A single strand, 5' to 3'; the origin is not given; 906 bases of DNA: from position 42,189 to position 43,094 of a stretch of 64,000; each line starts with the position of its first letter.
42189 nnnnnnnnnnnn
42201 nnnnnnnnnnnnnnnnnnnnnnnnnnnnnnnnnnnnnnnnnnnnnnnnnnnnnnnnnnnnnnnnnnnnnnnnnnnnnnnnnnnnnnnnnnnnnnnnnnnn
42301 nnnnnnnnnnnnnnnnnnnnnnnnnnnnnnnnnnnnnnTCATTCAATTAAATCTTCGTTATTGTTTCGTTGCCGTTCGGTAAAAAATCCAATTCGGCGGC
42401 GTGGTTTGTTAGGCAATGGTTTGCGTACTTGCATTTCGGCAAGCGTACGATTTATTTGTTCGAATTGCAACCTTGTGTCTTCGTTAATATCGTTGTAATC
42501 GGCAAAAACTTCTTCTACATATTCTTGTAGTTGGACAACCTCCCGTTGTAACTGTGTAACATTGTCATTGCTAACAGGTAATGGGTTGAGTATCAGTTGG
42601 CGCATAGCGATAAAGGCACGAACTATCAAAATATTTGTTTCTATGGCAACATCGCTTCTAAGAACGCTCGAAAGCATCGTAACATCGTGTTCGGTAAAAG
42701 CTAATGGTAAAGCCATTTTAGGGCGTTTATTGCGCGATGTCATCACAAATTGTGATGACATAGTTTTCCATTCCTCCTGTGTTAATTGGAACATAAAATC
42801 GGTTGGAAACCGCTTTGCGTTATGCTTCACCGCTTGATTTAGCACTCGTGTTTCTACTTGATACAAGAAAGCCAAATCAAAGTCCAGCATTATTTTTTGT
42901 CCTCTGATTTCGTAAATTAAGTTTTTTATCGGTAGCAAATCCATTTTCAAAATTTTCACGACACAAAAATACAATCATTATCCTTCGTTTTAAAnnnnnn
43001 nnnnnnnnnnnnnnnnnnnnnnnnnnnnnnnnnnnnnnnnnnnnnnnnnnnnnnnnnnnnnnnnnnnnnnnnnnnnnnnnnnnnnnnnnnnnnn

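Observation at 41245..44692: uvrA split at the inter-module linker by a same-strand ORF6N (KilA-N-like) gene, with both halves intact and translationally coupled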

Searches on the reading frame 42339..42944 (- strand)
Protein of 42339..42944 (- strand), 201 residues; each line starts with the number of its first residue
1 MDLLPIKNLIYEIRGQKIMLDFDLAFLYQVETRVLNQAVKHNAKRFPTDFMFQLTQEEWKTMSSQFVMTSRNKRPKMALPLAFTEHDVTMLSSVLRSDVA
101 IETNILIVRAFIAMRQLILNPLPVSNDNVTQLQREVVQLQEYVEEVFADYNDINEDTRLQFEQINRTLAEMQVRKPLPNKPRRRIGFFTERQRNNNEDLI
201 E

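Call 3: search_protein_families(library=pfam, proteins=[window:42339-42944:-], max_evalue=0.01)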
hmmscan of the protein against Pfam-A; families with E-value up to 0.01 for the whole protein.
window:42339-42944:- (201 aa): 1 family
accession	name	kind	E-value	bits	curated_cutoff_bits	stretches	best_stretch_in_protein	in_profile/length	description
PF10543.14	ORF6N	-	3.5e-31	107.8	27.8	1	9-94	2-86/86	ORF6N domain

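Call 4: search_protein_families(library=ncbifam, proteins=[window:42339-42944:-], max_evalue=0.01)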
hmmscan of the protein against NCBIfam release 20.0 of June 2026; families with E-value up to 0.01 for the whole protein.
window:42339-42944:- (201 aa): 0 families

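Call 5: find_encoding_contigs(protein=window:42339-42944:-, flank=6000, max_places=10)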
Protein window:42339-42944:- (201 aa): no gene with exactly this product is on record in the collection.

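Call 7: find_homologous_proteins(query=window:42339-42944:-)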
Query window:42339-42944:- (201 aa): 8000 proteins with E <= 0.001 among 8000 candidates; the best 120 are listed.
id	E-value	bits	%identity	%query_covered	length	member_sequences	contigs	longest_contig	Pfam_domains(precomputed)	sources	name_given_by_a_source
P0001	1.0e-111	389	100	91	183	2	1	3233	PF10543.15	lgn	-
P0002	9.0e-87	308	76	96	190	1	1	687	PF10543.15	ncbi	-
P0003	9.0e-79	282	67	100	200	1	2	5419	PF10543.15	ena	-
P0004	8.1e-77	275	71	91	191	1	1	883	PF10543.15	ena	-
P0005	8.2e-77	275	71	91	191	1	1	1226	PF10543.15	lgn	-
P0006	9.3e-77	275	71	91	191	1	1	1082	PF10543.15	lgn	-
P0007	1.7e-76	274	71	91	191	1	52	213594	PF10543.15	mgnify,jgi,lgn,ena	mgnify:FL=1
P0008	2.1e-76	274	71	91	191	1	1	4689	PF10543.15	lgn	-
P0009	2.9e-76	273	71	91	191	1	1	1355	PF10543.15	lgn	-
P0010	3.1e-76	273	70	91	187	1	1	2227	PF10543.15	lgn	-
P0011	3.4e-76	273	70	91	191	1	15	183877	PF10543.15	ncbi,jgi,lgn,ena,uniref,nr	ncbi:ORF6N domain-containing protein [uncultured Bacteroides sp.]|jgi:uncharacterized protein (UPF03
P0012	4.0e-76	273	67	98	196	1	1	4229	PF10543.15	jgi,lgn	jgi:hypothetical protein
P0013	5.5e-76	272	71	91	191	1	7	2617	PF10543.15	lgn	-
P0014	5.6e-76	272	71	91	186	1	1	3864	PF10543.15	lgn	-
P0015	6.0e-76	272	70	91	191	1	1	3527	PF10543.15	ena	-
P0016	6.8e-76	272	71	91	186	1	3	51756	PF10543.15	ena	-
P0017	7.3e-76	272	69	91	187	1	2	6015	PF10543.15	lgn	-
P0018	8.5e-76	272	70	91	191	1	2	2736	PF10543.15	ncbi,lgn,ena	-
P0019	8.5e-76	272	70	91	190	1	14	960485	PF10543.15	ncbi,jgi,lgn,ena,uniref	ncbi:ORF6N domain-containing protein [Bacteroides sp. GD17]|jgi:uncharacterized protein (UPF0335 fam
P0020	9.2e-76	272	69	95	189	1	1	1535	PF10543.15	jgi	jgi:hypothetical protein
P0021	9.6e-76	272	70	91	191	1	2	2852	PF10543.15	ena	-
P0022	9.9e-76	272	71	91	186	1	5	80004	PF10543.15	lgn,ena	-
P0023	1.1e-75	272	70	91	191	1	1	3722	PF10543.15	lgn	-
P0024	1.1e-75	272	71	91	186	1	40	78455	PF10543.15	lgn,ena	-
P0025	1.2e-75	271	71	91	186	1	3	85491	PF10543.15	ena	-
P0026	1.2e-75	271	67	100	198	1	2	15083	PF10543.15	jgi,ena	-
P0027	1.3e-75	271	70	91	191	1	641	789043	PF10543.15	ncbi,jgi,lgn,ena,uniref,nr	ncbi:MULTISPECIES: ORF6N domain-containing protein [Bacteroides]|jgi:uncharacterized protein (UPF033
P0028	1.3e-75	271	71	91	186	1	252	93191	PF10543.15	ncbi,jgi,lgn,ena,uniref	ncbi:ORF6N domain-containing protein [Phocaeicola sp.]|jgi:hypothetical protein|uniref:ORF6N domain-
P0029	1.3e-75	271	70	91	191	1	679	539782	PF10543.15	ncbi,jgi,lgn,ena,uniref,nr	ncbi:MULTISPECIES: ORF6N domain-containing protein [Bacteroides]|jgi:uncharacterized protein (UPF033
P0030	1.3e-75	271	70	91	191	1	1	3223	PF10543.15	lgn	-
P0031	1.4e-75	271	70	91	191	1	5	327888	PF10543.15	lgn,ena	-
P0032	1.4e-75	271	71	91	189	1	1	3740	PF10543.15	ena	-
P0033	1.4e-75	271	70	91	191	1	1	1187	PF10543.15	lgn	-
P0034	1.4e-75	271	66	96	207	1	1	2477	PF10543.15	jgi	jgi:hypothetical protein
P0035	1.5e-75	271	70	91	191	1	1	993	PF10543.15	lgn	-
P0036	1.5e-75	271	70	91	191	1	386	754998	PF10543.15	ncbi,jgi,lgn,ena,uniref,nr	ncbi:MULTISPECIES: ORF6N domain-containing protein [Bacteria]|jgi:hypothetical protein|uniref:ORF6N 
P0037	1.5e-75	271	70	91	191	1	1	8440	PF10543.15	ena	-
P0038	1.6e-75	271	70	91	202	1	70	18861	PF10543.15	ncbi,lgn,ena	-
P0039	1.6e-75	271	70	91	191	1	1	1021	PF10543.15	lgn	-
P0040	1.7e-75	271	70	91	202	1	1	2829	PF10543.15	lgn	-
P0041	1.7e-75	271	70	91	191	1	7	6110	PF10543.15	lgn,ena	-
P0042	1.7e-75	271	70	91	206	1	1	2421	PF10543.15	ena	-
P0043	1.8e-75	271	70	91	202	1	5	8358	PF10543.15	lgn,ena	-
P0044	1.8e-75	271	71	91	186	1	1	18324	PF10543.15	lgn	-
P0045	1.8e-75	271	70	91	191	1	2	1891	PF10543.15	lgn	-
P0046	1.8e-75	271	71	91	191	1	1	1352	PF10543.15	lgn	-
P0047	1.9e-75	271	69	93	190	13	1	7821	PF10543.15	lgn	-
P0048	2.0e-75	271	70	91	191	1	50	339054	PF10543.15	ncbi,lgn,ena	-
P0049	2.1e-75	271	70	91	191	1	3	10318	PF10543.15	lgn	-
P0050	2.2e-75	271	71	91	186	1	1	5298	PF10543.15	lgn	-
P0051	2.3e-75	270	70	91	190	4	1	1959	PF10543.15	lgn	-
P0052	2.5e-75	270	70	91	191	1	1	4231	PF10543.15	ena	-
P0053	2.5e-75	270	71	91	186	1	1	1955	PF10543.15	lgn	-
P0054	2.7e-75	270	70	91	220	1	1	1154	PF10543.15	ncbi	-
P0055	2.7e-75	270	68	93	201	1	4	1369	PF10543.15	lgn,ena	-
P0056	2.8e-75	270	69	91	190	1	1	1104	PF10543.15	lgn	-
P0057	2.9e-75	270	71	91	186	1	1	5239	PF10543.15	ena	-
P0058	2.9e-75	270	71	91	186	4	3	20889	PF10543.15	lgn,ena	-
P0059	3.1e-75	270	70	91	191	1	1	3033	PF10543.15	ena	-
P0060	3.2e-75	270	63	99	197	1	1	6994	PF10543.15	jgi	jgi:hypothetical protein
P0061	3.2e-75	270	70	91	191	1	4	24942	PF10543.15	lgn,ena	-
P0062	3.3e-75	270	70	91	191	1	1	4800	PF10543.15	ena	-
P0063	3.5e-75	270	70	91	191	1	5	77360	PF10543.15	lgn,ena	-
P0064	3.6e-75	270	71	91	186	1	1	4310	PF10543.15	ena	-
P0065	3.6e-75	270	70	91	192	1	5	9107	PF10543.15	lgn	-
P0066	3.9e-75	270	70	91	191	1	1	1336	PF10543.15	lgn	-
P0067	4.0e-75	270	71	91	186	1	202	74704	PF10543.15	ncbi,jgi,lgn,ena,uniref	ncbi:ORF6N domain-containing protein [Bacteroides clarus]|jgi:hypothetical protein|uniref:ORF6N doma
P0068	4.3e-75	270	70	91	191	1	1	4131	PF10543.15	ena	-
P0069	4.3e-75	270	70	91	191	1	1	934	PF10543.15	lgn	-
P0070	4.5e-75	270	70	91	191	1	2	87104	PF10543.15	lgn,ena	-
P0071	4.6e-75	269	69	91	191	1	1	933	PF10543.15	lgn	-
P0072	5.3e-75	269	70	91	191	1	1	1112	PF10543.15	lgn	-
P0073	5.3e-75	269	70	91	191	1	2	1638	PF10543.15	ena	-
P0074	5.4e-75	269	71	91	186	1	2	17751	PF10543.15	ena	-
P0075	5.5e-75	269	69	91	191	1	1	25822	PF10543.15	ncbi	-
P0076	5.7e-75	269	69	91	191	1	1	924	PF10543.15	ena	-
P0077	5.7e-75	269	71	91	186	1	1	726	PF10543.15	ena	-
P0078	5.7e-75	269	71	91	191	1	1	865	PF10543.15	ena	-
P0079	5.9e-75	269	70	91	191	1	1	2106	PF10543.15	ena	-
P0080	6.1e-75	269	67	93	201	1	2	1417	PF10543.15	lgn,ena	-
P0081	6.2e-75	269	69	91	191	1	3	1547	PF10543.15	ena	-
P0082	6.7e-75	269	69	91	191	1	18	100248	PF10543.15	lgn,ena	-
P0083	7.7e-75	269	70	91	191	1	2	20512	PF10543.15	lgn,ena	-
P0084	7.8e-75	269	71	91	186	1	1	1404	PF10543.15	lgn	-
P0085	8.0e-75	269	69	91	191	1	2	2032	PF10543.15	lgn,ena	-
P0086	8.2e-75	269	71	91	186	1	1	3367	PF10543.15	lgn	-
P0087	8.3e-75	269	70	91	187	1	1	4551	PF10543.15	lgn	-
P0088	8.4e-75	269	70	91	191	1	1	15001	PF10543.15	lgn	-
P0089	8.5e-75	269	67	93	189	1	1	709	PF10543.15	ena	-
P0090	8.9e-75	269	71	91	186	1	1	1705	PF10543.15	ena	-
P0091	9.3e-75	268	71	91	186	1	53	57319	PF10543.15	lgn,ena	-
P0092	1.1e-74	268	68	93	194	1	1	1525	PF10543.15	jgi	-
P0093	1.1e-74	268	70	91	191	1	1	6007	PF10543.15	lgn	-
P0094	1.1e-74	268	70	91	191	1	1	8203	PF10543.15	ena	-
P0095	1.1e-74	268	70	91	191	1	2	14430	PF10543.15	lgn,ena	-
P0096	1.2e-74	268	69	91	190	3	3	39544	PF10543.15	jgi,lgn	-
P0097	1.3e-74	268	70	91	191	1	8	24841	PF10543.15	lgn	-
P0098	1.3e-74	268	67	100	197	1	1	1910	PF10543.15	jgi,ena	-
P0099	1.4e-74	268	70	91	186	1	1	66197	PF10543.15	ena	-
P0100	1.6e-74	268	70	91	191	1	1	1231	PF10543.15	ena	-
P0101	1.6e-74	268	70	91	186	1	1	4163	PF10543.15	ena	-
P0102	1.6e-74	268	70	91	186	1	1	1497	PF10543.15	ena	-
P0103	1.7e-74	268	69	91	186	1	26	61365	PF10543.15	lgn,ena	-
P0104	1.8e-74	268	69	91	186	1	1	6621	PF10543.15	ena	-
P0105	1.8e-74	268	70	91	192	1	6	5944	PF10543.15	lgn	-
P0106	1.8e-74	268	69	91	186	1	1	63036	PF10543.15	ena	-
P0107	1.8e-74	268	69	91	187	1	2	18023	PF10543.15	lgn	-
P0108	2.0e-74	267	69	91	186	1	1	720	PF10543.15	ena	-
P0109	2.3e-74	267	69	91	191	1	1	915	PF10543.15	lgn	-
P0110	2.3e-74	267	69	91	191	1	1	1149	PF10543.15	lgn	-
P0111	2.5e-74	267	68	91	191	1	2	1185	PF10543.15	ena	-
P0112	2.8e-74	267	68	92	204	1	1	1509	PF10543.15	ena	-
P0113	2.9e-74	267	69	91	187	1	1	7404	PF10543.15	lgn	-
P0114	3.3e-74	267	69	94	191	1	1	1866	PF10543.15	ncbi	-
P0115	3.3e-74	267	69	91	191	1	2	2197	PF10543.15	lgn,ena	-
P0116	3.5e-74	267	70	91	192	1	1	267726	PF10543.15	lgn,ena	-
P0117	3.6e-74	267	69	91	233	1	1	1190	PF10543.15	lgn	-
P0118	3.7e-74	267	68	91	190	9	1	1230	PF10543.15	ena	-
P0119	3.8e-74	266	70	91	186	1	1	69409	PF10543.15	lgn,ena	-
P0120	3.9e-74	266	69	91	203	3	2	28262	PF10543.15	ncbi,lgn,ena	-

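Call 11: find_encoding_contigs(protein=P0003, flank=5000, max_places=4)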
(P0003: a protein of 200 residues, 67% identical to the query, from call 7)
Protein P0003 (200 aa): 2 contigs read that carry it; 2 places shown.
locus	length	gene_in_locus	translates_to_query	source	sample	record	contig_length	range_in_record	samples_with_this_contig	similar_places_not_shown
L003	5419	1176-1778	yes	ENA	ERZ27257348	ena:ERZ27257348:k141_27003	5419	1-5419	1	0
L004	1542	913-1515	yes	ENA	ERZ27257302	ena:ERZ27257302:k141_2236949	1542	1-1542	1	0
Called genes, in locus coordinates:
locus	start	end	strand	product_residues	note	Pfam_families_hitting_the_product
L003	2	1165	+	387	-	?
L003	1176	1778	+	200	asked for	PF10543:ORF6N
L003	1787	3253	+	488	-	PF00133:tRNA-synt_1 (faint), PF01406:tRNA-synt_1e, PF09334:tRNA-synt_1g (weak), PF09190:DALR_2, PF23493:CysS_C (weak)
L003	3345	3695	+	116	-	PF02152:FolB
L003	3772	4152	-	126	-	PF01042:Ribonuc_L-PSP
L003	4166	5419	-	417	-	?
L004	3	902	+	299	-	?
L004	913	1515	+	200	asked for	PF10543:ORF6N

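Call 12: find_encoding_contigs(protein=P0027, flank=5000, max_places=8)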
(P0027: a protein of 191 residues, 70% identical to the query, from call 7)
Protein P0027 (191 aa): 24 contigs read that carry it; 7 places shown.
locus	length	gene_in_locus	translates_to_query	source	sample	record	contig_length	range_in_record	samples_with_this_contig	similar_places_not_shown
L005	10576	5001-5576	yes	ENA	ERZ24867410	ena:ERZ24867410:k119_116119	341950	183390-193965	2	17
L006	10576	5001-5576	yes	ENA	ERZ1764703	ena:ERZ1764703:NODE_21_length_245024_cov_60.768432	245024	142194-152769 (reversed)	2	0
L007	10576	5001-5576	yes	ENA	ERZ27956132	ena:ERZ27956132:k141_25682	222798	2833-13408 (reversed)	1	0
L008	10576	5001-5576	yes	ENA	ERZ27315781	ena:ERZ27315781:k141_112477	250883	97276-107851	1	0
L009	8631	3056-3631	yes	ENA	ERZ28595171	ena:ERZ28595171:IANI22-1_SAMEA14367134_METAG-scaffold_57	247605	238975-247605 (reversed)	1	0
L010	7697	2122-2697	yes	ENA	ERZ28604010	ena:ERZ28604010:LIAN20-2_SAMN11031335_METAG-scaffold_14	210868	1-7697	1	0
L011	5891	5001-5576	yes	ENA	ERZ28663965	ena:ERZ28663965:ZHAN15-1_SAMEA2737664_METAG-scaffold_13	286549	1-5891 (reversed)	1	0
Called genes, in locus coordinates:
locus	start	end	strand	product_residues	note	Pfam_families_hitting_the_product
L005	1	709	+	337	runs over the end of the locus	PF12987:DUF3871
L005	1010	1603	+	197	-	PF00589:Phage_integrase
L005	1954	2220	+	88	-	-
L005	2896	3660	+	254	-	PF15283:DUF4595 (weak)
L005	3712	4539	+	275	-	PF15283:DUF4595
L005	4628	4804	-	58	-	-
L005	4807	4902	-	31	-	-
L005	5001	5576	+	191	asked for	PF10543:ORF6N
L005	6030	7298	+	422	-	PF13102:Phage_int_SAM_5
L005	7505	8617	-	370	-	PF15869:TolB_like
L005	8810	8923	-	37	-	-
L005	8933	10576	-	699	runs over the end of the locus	PF02838:Glyco_hydro_20b, PF00728:Glyco_hydro_20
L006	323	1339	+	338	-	PF12987:DUF3871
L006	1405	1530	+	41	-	-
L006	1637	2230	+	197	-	PF00589:Phage_integrase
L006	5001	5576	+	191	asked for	PF10543:ORF6N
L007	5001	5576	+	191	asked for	PF10543:ORF6N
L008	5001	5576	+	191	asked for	PF10543:ORF6N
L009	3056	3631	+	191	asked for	PF10543:ORF6N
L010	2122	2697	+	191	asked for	PF10543:ORF6N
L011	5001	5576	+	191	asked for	PF10543:ORF6N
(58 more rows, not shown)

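Call 16: find_related_loci(query=window:42339-42944:-, collection=genome_contigs, flank=4000)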
Query window:42339-42944:- (201 aa) in genome_contigs; peptide patterns used: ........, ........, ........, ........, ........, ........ (x = any residue, [..] = any of these).
361 stretches matched a pattern; 317 encode a relative of the query (tblastn E <= 1e-3); the best 80 are kept; 80 distinct loci.
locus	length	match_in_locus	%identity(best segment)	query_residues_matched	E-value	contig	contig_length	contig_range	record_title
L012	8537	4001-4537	69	6-187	2e-82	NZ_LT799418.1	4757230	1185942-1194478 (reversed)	Parabacteroides sp. Marseille-P3160 strain Marseille-P3160T, whole genome shotgun sequence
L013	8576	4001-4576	65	1-195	4e-82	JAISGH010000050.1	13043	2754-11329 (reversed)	MAG: Prevotellaceae bacterium isolate Gx485_bin89 k119_3228753, whole genome shotgun sequence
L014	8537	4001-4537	68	6-187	2e-79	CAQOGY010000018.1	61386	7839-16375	MAG TPA_asm: uncultured Bacteroides sp. isolate MGBC156522 genome assembly, contig: MGBC156522.18, whole genome shotgun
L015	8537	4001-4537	68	6-187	2e-79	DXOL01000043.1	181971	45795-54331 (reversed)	MAG TPA_asm: Bacteroides thetaiotaomicron isolate HRGM_Genome_1397 HRGM_Genome_1397_43, whole genome shotgun sequence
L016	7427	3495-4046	66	1-187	3e-79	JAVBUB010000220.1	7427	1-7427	MAG: Paludibacteraceae bacterium isolate EPI_MAG_00267 c_1193383, whole genome shotgun sequence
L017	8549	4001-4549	66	2-187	1e-78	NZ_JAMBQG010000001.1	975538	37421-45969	Parabacteroides leei strain GYB001 1, whole genome shotgun sequence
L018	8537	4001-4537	65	6-187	7e-78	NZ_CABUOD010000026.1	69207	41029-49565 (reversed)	MAG: uncultured Parabacteroides sp. isolate MGYG-HGUT-04180, whole genome shotgun sequence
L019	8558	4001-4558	65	6-194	2e-77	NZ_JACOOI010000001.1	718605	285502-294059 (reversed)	Parabacteroides segnis strain BX2 BX2_ctg001, whole genome shotgun sequence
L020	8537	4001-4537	65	6-187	2e-77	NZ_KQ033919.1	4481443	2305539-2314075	Parabacteroides gordonii MS-1 = DSM 23371 strain MS-1 aczIC-supercont1.1, whole genome shotgun sequence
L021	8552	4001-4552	67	1-187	2e-76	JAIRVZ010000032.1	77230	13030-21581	MAG: Dysgonamonadaceae bacterium isolate Fux382_bin49 k119_576863, whole genome shotgun sequence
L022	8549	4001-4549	65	2-187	1e-76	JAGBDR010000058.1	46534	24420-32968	MAG: Parabacteroides sp. isolate RGIG9024 Water_deer_Rectum-4__c2234, whole genome shotgun sequence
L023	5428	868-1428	62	1-190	3e-76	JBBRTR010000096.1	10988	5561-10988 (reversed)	MAG: Bacteroidales bacterium isolate La2_metabat2.264 La2_metabat2.264_K_3435623L10988_cov_16.8078, whole genome shotgun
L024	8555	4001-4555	66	1-190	3e-76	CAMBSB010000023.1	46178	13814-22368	MAG: Paludibacter jiangxiensis isolate MiH-14oct19-35 genome assembly, contig: MiH-14oct19-C1271, whole genome shotgun s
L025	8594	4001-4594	61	6-201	1e-75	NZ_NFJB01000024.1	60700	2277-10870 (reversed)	Parabacteroides sp. An277 An277_contig_24, whole genome shotgun sequence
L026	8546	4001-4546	64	6-190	2e-75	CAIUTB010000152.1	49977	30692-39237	MAG: uncultured Bacteroidales bacterium isolate AM-2014_bin-1918 genome assembly, contig: bin-1918:152/170, whole genome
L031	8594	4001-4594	59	1-201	8e-75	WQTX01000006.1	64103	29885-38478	MAG: Bacteroidetes bacterium isolate Cu122P3bin3 JGI20164J26629_10000023, whole genome shotgun sequence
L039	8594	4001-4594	58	1-201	2e-72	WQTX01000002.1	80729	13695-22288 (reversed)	MAG: Bacteroidetes bacterium isolate Cu122P3bin3 JGI20164J26629_10000017, whole genome shotgun sequence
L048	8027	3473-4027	61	1-189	3e-69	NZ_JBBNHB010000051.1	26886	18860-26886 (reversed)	Bacteroides hominis strain CLA-AA-H207 CLAAAH207_contig_281_length_26886, whole genome shotgun sequence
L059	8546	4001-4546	60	1-187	1e-66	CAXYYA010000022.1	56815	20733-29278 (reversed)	MAG: uncultured Bacteroidales bacterium isolate ERR13599000_concoct_32 genome assembly, contig: ERZ24875813.67, whole ge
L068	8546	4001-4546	60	6-192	2e-65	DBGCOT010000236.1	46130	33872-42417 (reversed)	MAG TPA_asm: Bacteroides sp. isolate MAG11519 contig236, whole genome shotgun sequence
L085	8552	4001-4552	58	1-187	3e-62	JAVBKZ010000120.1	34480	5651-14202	MAG: Bacteroidales bacterium isolate EPI_MAG_00010 c_000004719402, whole genome shotgun sequence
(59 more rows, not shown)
